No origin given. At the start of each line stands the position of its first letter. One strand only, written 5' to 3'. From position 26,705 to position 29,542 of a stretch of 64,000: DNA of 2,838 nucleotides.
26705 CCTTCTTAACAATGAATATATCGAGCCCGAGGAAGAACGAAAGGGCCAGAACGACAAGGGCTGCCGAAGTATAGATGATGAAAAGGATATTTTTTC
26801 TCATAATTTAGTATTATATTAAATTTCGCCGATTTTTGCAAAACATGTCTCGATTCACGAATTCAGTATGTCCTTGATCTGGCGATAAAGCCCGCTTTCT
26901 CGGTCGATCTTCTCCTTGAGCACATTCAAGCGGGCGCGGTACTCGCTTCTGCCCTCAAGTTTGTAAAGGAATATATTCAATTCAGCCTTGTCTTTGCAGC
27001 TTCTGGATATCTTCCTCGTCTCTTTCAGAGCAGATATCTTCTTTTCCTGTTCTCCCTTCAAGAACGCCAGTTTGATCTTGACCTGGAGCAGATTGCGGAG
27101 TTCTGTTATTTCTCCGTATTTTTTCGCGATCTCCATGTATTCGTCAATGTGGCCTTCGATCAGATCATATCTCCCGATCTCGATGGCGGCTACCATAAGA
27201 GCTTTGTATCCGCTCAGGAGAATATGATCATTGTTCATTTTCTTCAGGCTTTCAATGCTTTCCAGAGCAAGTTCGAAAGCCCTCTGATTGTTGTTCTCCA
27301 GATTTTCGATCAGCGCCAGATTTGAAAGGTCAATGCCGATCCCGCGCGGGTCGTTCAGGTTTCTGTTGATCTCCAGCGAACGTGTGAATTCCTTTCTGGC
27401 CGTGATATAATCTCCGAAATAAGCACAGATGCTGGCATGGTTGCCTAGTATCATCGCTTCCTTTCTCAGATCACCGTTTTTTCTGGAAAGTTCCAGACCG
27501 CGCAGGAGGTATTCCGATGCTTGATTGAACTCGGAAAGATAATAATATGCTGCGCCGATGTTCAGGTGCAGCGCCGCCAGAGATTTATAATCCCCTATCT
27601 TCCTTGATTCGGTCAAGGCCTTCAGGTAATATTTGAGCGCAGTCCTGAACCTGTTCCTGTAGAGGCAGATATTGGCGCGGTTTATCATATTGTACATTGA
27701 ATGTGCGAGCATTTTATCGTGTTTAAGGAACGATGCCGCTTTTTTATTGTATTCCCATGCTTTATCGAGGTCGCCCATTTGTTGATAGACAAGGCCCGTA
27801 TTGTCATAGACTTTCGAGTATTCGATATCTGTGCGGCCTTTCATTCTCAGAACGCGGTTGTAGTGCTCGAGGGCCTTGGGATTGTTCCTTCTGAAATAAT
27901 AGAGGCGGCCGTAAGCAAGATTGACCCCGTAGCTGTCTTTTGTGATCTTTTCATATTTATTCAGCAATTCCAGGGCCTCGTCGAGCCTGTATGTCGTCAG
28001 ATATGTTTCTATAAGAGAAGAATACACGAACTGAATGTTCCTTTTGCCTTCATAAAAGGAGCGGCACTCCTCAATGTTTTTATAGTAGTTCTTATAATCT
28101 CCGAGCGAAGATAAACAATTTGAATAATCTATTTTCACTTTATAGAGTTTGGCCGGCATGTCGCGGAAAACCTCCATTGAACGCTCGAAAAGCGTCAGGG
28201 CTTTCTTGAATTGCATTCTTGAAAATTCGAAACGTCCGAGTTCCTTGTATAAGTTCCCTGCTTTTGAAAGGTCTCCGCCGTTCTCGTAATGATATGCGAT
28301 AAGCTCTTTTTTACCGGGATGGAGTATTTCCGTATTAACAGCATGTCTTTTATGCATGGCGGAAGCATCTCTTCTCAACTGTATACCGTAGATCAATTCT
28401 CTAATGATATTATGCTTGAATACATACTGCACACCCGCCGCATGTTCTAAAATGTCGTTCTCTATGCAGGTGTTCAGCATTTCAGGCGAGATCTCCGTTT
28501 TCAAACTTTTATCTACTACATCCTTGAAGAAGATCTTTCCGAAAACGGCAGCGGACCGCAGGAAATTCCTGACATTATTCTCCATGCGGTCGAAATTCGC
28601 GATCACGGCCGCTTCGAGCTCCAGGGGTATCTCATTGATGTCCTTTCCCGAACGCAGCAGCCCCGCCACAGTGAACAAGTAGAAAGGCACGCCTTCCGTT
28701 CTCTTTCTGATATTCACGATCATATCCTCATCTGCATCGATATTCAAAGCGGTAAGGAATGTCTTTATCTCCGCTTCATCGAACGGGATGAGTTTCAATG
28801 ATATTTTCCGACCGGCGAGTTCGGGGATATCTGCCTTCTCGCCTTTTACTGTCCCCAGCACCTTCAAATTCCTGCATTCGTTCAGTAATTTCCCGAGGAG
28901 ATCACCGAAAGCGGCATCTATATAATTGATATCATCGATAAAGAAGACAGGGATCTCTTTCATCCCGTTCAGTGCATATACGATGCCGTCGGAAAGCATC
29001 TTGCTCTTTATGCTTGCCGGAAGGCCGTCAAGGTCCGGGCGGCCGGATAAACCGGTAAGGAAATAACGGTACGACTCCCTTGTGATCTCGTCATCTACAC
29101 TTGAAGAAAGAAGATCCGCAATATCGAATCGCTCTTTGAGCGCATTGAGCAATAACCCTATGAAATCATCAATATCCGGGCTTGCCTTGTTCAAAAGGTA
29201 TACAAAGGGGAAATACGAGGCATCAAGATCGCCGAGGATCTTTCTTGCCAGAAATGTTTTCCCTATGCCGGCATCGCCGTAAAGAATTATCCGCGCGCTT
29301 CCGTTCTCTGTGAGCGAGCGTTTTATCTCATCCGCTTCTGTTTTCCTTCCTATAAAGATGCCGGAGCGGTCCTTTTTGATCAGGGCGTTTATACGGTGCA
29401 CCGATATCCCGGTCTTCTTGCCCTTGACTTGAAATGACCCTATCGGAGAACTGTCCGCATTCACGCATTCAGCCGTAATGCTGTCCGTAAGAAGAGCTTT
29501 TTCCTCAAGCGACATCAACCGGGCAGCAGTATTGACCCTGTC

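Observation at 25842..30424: Tandem-cyclase / NB-ARC-ATPase / TPR signalling protein co-operonic with a standalone triple-PASTA protein and PBP1A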

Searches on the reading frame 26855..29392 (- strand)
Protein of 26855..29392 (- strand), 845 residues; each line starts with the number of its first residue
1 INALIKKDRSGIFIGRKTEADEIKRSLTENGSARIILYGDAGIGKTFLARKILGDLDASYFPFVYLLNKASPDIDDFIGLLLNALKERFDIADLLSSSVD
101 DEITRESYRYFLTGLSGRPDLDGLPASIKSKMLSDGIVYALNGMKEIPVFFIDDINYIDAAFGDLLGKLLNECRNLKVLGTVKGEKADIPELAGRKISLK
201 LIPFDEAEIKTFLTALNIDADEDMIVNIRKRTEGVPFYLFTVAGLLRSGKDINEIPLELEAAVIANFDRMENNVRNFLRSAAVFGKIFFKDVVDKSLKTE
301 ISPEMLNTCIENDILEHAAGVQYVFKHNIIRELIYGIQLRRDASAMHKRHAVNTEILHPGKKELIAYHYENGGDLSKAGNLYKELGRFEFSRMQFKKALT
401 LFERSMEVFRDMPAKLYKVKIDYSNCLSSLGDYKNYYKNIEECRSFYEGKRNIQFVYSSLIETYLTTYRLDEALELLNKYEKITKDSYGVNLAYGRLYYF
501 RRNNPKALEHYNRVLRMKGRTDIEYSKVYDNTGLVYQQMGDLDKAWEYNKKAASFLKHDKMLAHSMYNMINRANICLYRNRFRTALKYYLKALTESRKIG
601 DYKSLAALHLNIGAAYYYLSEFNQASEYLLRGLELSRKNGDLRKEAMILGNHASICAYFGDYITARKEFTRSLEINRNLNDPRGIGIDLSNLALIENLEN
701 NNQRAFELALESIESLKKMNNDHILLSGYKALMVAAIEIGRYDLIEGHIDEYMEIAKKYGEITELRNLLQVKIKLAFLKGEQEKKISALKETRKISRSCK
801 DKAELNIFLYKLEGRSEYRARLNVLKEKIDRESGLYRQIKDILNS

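Call 72: search_solved_structures(query=window:26855-29392:-, max_evalue=0.01)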
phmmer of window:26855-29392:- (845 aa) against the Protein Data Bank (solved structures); distinct sequences matched with E-value up to 0.01: 24.
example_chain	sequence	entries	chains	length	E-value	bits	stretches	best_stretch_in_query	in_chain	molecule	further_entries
9qhb_A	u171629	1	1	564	6.7e-22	80.8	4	495-644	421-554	Engineered tetratricopeptide repeat protein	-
3sf4_A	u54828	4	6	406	5e-16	61.3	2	600-695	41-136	G-protein-signaling modulator 2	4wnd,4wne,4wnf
4wng_A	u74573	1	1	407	5.1e-16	61.3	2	600-695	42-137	G-protein-signaling modulator 2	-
5a6c_A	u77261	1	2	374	1.2e-15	60.1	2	600-695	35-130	G-PROTEIN-SIGNALING MODULATOR 2, AFADIN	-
6hc2_A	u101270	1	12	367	3.8e-15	58.4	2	600-695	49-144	G-protein-signaling modulator 2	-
5a7d_B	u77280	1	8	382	1.8e-14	56.2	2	525-692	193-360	PINS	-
4g2v_A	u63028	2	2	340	2.4e-14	55.8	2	600-695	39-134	G-protein-signaling modulator 2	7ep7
3ro2_A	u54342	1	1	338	2.4e-14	55.8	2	600-695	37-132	G-protein-signaling modulator 2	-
8bu0_A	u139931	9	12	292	1.2e-13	53.5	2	495-642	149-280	Consensus tetratricopeptide repeat protein | Crystal structure of an 8-repeat consensus TPR superhelix with Zinc. | Monomer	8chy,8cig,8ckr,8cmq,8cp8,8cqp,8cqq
9qhc_A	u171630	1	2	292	5e-12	48.1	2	495-644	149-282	Engineered tetratricopeptide repeat protein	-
4a1s_A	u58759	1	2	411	1.3e-11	46.8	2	599-695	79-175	PARTNER OF INSCUTEABLE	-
8ch0_A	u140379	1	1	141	3.6e-07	32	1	494-637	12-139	Consensus tetratricopeptide repeat protein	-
2fo7_A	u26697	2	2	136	4.4e-07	31.8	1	495-637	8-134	SYNTHETIC CONSENSUS TPR PROTEIN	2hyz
4jhr_A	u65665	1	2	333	1.2e-06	30.4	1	496-643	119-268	G-protein-signaling modulator 2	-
3ro3_A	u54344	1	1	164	3.5e-06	28.8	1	497-641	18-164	G-protein-signaling modulator 2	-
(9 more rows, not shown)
